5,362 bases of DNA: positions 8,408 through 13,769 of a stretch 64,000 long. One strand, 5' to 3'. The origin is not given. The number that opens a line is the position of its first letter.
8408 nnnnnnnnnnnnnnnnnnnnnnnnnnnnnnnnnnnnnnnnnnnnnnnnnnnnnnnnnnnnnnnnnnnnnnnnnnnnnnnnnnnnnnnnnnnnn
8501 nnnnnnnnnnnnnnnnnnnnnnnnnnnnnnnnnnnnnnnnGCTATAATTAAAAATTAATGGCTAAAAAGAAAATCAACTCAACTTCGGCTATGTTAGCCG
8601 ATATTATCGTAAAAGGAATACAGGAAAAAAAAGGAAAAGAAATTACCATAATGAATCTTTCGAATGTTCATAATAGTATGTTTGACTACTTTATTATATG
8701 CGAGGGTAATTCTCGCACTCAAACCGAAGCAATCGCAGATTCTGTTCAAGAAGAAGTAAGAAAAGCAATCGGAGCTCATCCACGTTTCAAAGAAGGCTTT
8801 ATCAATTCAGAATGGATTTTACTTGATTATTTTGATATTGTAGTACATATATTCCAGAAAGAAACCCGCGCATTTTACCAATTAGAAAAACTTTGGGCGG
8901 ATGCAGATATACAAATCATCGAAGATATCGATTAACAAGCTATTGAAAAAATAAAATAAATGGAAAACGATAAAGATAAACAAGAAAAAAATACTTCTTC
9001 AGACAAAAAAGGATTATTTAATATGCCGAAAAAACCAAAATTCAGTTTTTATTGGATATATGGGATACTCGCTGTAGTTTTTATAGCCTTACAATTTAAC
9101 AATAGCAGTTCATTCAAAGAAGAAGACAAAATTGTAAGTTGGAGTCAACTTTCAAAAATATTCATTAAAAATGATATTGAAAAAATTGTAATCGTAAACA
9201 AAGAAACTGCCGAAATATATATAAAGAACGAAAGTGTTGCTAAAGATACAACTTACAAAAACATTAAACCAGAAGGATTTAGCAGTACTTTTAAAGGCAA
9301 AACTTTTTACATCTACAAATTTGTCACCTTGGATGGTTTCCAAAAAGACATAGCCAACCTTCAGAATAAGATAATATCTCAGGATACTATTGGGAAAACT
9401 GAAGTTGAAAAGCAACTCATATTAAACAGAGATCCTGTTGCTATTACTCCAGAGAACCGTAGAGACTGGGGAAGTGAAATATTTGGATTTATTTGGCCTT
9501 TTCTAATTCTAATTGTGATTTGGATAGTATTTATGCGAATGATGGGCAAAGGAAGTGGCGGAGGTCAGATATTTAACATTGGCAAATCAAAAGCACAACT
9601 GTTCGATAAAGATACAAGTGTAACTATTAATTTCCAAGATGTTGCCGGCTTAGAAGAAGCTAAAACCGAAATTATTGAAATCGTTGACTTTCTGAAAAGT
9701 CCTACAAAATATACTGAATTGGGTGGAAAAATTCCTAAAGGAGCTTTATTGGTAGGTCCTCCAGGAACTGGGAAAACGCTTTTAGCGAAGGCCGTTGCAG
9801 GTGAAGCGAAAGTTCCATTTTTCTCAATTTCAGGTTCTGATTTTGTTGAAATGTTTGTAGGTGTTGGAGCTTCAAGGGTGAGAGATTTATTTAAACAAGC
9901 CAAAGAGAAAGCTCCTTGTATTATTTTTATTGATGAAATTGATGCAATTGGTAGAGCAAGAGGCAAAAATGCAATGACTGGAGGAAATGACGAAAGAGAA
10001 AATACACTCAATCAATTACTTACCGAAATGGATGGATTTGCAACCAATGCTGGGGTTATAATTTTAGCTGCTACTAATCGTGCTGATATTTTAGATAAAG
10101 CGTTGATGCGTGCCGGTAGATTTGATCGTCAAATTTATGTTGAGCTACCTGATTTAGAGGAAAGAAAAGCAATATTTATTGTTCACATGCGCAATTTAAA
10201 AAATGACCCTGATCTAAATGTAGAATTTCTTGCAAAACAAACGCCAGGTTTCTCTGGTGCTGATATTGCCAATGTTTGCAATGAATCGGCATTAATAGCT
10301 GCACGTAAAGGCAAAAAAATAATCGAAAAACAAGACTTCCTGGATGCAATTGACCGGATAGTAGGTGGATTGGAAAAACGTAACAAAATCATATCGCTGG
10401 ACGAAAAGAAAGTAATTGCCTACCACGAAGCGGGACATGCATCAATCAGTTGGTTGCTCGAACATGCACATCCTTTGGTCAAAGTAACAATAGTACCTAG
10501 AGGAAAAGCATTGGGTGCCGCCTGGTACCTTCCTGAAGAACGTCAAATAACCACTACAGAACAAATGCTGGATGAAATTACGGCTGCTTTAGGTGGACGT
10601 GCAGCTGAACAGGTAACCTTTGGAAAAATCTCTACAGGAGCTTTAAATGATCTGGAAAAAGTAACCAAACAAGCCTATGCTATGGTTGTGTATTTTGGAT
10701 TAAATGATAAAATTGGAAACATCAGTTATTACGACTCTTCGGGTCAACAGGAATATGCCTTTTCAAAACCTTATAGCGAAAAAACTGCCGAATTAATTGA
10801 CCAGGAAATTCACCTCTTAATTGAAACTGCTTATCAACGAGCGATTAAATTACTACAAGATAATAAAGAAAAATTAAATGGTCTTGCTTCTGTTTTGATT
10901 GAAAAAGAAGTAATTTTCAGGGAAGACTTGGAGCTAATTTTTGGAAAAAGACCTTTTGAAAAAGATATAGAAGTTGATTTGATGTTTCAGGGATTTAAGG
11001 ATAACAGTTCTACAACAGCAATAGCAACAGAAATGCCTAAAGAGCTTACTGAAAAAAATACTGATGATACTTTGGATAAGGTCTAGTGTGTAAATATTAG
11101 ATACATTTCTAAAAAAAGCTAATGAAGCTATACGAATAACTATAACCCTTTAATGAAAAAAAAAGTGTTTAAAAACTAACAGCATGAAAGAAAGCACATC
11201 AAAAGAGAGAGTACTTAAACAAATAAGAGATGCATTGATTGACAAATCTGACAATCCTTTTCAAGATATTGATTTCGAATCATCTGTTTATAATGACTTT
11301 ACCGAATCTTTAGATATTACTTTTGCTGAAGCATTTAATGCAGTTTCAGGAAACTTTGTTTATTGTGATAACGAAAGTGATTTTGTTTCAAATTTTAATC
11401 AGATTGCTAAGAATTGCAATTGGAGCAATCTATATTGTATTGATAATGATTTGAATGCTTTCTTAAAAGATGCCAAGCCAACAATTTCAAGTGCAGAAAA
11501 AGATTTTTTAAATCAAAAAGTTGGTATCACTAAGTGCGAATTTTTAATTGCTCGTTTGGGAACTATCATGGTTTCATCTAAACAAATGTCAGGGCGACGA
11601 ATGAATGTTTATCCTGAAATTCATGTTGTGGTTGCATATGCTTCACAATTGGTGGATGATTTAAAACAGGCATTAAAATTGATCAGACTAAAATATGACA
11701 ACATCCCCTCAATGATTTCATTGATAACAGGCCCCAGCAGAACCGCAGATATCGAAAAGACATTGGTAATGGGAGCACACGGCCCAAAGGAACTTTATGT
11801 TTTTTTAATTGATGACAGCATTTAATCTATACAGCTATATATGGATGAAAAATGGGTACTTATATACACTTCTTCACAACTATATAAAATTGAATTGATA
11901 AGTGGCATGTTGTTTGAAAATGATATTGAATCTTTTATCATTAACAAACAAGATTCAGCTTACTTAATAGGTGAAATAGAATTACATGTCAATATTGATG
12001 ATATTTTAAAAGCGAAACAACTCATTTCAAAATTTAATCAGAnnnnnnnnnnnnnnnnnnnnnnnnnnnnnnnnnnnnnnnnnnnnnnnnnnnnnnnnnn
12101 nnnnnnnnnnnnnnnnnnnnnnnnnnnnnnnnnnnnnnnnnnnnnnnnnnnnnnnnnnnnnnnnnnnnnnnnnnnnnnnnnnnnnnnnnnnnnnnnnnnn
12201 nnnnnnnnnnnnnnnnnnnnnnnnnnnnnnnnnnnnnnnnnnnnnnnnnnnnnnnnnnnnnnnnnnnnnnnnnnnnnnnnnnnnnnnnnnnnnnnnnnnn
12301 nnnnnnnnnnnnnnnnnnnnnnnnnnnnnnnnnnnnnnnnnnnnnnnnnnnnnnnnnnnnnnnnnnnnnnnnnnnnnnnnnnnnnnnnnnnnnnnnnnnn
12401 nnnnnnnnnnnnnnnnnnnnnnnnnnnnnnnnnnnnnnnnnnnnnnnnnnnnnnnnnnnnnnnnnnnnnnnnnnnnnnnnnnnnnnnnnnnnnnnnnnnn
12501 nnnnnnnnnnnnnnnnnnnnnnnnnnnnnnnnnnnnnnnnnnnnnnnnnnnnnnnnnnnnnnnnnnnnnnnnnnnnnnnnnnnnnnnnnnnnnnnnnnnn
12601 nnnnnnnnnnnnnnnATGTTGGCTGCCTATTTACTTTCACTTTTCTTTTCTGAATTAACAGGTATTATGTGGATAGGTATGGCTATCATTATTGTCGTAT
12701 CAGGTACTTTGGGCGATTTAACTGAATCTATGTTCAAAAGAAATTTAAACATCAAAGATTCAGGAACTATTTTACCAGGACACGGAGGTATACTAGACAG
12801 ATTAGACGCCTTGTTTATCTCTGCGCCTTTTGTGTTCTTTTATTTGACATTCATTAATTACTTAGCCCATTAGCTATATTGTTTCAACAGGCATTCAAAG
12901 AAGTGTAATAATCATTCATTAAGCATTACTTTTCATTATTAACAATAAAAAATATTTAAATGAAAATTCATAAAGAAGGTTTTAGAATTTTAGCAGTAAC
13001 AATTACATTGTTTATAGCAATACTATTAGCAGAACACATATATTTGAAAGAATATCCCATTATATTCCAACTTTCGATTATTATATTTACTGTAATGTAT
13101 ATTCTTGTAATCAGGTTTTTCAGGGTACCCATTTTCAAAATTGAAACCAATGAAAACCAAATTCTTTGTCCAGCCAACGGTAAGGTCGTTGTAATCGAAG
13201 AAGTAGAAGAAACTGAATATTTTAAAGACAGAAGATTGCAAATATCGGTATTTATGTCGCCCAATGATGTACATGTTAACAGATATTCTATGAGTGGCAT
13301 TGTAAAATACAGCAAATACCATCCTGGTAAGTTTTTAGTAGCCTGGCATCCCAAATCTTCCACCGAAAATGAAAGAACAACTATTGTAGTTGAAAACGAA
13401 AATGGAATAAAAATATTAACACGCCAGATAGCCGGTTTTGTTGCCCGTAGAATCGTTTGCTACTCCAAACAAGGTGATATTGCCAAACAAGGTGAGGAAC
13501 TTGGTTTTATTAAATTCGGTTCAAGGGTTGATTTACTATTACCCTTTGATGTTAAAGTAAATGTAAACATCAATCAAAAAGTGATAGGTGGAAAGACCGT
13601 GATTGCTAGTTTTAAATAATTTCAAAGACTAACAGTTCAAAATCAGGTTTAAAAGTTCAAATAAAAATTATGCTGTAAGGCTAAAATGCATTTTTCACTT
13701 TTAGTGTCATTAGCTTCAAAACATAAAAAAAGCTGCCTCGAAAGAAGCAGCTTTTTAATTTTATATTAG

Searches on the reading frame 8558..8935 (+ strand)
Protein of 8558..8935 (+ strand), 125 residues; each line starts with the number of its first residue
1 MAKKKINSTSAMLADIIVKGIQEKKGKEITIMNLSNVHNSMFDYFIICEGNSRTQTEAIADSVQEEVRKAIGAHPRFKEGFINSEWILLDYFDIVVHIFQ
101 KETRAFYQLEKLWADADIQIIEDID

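Call 16: search_protein_families(library=pfam, proteins=[window:8558-8935:+], max_evalue=0.01)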
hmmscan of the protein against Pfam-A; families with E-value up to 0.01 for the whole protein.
window:8558-8935:+ (125 aa): 1 family
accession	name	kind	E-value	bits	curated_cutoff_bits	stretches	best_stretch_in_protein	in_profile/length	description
PF02410.21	RsfS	-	7.2e-33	113.2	21.6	1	16-113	2-98/98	Ribosomal silencing factor during starvation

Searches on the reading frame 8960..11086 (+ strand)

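Call 37: search_protein_families(library=ncbifam, proteins=[window:8960-11086:+], max_evalue=0.00001)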
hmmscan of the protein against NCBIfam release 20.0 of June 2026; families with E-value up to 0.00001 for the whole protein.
window:8960-11086:+ (708 aa): 17 families
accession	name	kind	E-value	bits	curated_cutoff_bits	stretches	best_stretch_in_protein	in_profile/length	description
TIGR01241.2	FtsH_fam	equivalog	1.9e-242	806.3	600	1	37-657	4-598/598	ATP-dependent zinc metalloprotease FtsH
NF008004.0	PRK10733.1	equivalog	2.5e-167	557.7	1008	1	163-665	92-597/644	ATP-dependent zinc metalloprotease FtsH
NF003069.1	PRK03992.1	subfamily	5.8e-89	298.9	500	1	211-469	116-374/379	proteasome-activating nucleotidase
TIGR01242.2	TIGR01242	subfamily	2.6e-84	283.3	500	1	220-469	108-357/362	proteasome-activating nucleotidase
NF047747.1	PrtsmActNtasePan2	equivalog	1.8e-72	244.8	700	1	210-467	135-392/397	proteasome-activating nucleotidase Pan2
TIGR01243.1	CDC48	subfamily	2.5e-71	241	802.65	1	223-460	450-685/733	CDC48 family AAA ATPase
NF047748.1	PrtsmActNtasePan1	equivalog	3.2e-70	237.2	750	1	211-468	133-390/405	proteasome-activating nucleotidase Pan1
NF041006.2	cell_div_CdvC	equivalog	1.3e-40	139.5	650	1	222-446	99-321/370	cell division protein CdvC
TIGR03689.1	pup_AAA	equivalog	1.4e-37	129.6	504.75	1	222-412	178-380/512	proteasome ATPase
NF042959.1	IteA_antiphage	equivalog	8.7e-37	127.1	510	1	231-469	97-326/367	anti-phage ATPase IteA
NF003229.0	PRK04195.1-5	equivalog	3e-10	39.4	280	1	224-332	15-117/413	replication factor C large subunit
TIGR03922.1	T7SS_EccA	equivalog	2.4e-07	29.7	466.65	1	226-392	276-446/557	type VII secretion AAA-ATPase EccA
TIGR02881.1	spore_V_K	equivalog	5.6e-07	28.9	422.95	1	224-373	4-152/261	stage V sporulation protein K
NF003745.1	PRK05342.1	equivalog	6.2e-07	28.6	359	1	263-340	113-196/418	ATP-dependent Clp protease ATP-binding subunit ClpX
TIGR00763.1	lon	equivalog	1.3e-06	27.2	608.05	1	226-334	326-437/795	endopeptidase La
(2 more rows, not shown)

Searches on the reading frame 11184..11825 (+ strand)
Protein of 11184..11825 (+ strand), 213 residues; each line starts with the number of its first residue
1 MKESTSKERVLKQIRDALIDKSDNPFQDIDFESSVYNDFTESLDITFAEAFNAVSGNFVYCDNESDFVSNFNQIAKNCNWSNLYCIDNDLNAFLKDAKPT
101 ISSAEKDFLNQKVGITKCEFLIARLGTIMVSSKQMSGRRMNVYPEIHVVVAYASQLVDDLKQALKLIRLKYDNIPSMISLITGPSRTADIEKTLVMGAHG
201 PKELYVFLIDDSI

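Call 16: search_protein_families(library=pfam, proteins=[window:11184-11825:+], max_evalue=0.01)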
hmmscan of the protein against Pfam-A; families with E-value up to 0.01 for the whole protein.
window:11184-11825:+ (213 aa): 1 family
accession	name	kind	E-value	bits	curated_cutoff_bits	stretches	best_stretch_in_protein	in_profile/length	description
PF02589.21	LUD_dom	-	4.1e-28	98.8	22.6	1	98-209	72-189/189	LUD domain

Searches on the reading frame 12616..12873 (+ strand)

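Call 16: search_protein_families(library=pfam, proteins=[window:12616-12873:+], max_evalue=0.01)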
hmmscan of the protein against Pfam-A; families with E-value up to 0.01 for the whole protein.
window:12616-12873:+ (85 aa): 1 family
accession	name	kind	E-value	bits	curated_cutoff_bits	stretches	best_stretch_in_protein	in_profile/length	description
PF01148.25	CTP_transf_1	-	5.4e-27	95.7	24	1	2-79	184-263/264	Cytidylyltransferase family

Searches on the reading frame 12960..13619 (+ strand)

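Call 16: search_protein_families(library=pfam, proteins=[window:12960-13619:+], max_evalue=0.01)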
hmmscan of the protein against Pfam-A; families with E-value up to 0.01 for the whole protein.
window:12960-13619:+ (219 aa): 1 family
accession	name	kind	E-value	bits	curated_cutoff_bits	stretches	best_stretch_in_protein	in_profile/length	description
PF02666.20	PS_Dcarbxylase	-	1.6e-41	142.6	22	1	48-216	3-198/198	Phosphatidylserine decarboxylase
